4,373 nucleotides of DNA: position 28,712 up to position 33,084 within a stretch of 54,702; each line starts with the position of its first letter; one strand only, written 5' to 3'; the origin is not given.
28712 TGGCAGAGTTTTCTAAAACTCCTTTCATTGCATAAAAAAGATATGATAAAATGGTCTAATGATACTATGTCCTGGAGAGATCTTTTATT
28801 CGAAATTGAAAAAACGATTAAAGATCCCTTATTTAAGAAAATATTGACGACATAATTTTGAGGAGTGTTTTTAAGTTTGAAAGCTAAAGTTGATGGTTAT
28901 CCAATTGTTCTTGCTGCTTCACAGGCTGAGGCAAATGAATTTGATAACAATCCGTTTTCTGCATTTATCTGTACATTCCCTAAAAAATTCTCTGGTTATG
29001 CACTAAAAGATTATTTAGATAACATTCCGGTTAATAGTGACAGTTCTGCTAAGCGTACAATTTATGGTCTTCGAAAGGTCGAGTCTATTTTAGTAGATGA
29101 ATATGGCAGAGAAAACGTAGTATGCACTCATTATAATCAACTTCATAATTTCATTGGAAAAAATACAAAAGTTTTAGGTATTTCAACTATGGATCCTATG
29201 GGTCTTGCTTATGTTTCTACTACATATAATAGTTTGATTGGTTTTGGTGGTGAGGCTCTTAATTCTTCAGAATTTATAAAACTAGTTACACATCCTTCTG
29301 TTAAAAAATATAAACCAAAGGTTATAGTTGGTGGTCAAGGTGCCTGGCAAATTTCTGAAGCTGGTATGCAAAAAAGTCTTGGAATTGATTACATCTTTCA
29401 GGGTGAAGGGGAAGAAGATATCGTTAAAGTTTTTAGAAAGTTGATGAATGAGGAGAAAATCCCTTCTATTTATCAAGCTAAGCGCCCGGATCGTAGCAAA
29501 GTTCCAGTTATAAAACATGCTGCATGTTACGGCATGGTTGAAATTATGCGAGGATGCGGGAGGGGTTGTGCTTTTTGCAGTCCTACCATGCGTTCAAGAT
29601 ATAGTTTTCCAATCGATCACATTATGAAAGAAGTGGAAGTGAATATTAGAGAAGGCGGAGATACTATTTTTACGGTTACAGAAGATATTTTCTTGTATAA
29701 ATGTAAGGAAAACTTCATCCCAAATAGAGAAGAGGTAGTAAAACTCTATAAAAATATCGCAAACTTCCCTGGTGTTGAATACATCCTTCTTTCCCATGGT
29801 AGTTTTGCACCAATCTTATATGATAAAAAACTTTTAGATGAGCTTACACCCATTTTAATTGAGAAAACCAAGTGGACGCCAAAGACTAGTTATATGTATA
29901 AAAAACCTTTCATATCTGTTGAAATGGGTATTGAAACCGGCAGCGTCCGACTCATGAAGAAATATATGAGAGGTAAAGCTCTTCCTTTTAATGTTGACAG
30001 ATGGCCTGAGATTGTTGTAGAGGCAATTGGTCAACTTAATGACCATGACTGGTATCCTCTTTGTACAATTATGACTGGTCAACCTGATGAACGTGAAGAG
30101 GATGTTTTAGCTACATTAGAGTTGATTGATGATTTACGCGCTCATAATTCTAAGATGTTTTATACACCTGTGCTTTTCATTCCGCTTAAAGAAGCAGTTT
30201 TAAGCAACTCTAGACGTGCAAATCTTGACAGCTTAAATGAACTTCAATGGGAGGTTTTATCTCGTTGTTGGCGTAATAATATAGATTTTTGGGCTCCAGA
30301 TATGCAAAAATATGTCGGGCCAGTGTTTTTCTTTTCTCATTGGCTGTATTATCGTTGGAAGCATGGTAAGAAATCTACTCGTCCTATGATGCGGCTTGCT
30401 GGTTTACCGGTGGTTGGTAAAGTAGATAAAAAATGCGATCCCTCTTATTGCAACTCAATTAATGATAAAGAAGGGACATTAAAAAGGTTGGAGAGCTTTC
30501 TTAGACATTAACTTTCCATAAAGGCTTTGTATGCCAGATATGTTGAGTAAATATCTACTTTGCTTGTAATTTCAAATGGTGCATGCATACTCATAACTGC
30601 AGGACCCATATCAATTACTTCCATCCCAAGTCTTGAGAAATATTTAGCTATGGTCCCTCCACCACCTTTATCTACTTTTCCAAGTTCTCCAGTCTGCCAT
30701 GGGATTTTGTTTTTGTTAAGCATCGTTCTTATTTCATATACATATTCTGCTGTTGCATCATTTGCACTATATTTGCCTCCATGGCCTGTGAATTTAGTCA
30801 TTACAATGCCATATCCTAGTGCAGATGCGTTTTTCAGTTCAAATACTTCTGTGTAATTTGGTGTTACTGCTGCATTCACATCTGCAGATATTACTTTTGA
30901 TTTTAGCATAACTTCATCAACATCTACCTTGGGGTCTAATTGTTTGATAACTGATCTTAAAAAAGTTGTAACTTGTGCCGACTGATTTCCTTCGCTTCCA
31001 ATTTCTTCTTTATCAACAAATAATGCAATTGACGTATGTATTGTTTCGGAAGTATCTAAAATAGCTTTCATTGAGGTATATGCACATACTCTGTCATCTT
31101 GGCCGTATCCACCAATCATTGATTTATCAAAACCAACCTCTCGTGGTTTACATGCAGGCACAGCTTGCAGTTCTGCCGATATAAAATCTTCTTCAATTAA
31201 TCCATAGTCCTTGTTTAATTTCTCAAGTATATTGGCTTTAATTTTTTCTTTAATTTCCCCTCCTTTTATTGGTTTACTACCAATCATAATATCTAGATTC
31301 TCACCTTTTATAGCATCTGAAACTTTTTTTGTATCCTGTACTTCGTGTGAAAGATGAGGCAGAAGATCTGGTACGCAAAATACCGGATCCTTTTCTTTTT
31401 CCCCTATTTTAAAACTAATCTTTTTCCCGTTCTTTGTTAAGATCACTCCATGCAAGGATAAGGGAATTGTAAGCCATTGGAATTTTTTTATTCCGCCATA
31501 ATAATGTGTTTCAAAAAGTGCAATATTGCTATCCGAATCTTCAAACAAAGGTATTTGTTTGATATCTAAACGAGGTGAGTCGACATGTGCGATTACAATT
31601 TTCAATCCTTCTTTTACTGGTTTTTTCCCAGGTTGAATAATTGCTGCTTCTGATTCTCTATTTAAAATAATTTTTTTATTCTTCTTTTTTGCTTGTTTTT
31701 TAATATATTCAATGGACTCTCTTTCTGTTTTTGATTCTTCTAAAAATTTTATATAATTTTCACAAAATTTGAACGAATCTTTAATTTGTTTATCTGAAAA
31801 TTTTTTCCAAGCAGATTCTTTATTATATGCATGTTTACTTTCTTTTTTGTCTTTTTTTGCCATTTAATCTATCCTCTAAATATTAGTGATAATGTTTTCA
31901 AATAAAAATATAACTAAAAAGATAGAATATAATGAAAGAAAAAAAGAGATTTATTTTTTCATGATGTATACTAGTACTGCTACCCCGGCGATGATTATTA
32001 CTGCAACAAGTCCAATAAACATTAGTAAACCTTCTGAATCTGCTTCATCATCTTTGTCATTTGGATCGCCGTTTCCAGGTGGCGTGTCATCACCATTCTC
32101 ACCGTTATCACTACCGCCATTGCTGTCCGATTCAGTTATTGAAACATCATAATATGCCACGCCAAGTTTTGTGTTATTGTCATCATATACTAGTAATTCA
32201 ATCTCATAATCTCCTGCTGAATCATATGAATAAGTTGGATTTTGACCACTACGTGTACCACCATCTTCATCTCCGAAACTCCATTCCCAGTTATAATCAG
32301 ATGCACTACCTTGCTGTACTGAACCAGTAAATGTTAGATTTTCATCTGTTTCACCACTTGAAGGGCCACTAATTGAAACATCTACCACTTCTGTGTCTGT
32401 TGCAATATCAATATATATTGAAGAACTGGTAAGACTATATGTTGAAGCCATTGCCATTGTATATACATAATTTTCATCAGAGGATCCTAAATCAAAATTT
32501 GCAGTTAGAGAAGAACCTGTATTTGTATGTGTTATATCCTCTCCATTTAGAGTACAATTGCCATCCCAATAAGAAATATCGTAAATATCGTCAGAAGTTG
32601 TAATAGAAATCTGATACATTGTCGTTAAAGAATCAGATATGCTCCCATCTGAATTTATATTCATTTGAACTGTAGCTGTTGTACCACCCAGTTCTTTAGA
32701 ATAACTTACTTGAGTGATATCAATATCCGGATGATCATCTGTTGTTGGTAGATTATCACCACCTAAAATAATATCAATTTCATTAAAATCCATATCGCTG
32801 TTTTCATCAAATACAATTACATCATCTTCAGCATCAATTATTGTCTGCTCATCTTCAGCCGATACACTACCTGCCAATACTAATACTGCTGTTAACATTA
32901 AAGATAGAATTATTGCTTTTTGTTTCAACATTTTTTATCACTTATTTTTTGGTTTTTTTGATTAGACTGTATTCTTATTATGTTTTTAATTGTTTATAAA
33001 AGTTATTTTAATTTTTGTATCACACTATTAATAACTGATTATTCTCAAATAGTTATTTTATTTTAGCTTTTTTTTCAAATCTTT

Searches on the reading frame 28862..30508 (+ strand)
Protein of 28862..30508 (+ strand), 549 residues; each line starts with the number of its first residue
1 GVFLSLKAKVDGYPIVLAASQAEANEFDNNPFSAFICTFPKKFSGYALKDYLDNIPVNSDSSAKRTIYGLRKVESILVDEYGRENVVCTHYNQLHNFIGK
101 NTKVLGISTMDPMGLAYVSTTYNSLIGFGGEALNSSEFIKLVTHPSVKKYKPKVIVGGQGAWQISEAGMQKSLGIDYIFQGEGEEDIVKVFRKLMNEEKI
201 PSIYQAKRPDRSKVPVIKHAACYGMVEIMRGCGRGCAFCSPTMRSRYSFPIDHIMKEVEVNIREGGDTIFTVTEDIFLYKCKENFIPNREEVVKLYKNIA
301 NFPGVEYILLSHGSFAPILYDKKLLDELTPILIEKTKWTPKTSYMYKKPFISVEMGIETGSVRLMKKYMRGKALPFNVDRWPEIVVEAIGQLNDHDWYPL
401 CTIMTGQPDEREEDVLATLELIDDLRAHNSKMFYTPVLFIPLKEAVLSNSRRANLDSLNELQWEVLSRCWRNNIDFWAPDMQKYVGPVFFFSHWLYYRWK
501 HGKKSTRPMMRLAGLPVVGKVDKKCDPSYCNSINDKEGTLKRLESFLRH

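Call 69: search_protein_families(library=pfam, proteins=[window:28862-30508:+], max_evalue=0.0001)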
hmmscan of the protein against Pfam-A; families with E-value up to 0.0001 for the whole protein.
window:28862-30508:+ (549 aa): 1 family
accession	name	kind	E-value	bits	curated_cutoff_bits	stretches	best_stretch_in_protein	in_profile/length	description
PF04055.27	Radical_SAM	-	6.4e-09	36.6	29.5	1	226-422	1-166/166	Radical SAM superfamily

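Call 82: search_protein_families(library=ncbifam, proteins=[window:28880-30508:+], max_evalue=1e-8)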
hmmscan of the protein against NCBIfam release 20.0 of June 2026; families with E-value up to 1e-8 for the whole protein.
window:28880-30508:+ (543 aa): 4 families
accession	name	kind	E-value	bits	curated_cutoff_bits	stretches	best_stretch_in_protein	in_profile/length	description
TIGR04013.1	B12_SAM_MJ_1487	hypoth_equivalog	1.9e-20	73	251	1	140-451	65-363/382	TIGR04013 family B12-binding domain/radical SAM domain-containing protein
TIGR00089.1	TIGR00089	subfamily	5.6e-13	48.5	251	1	139-426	62-325/429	MiaB/RimO family radical SAM methylthiotransferase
TIGR01574.1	miaB-methiolase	equivalog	1.3e-10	40.9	355.3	1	132-463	56-373/437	tRNA (N6-isopentenyl adenosine(37)-C2)-methylthiotransferase MiaB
TIGR04014.1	B12_SAM_MJ_0865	equivalog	5.1e-10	38.7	360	0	349-423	274-340/434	methyl-coenzyme M reductase glutamine C-methyltransferase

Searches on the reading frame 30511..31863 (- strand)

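Call 69: search_protein_families(library=pfam, proteins=[window:30511-31863:-], max_evalue=0.0001)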
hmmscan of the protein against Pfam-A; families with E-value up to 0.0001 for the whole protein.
window:30511-31863:- (451 aa): 2 families
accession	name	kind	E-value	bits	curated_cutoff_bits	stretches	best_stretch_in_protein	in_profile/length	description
PF02127.20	Peptidase_M18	-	4.6e-86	289.8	24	1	59-448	36-431/432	Aminopeptidase I zinc metalloprotease (M18)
PF05343.19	Peptidase_M42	-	9.2e-05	22.1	23.2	0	237-297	115-177/292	M42 glutamyl aminopeptidase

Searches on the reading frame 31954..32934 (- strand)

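Call 69: search_protein_families(library=pfam, proteins=[window:31954-32934:-], max_evalue=0.0001)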
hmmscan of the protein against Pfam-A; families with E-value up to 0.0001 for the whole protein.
window:31954-32934:- (327 aa): 2 families
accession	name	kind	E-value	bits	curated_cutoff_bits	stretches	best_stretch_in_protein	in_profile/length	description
PF18911.6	PKD_4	-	4.2e-10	40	27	1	188-256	8-75/85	PKD domain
PF00801.26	PKD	-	6.1e-10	39.4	23.5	1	187-253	5-69/80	PKD domain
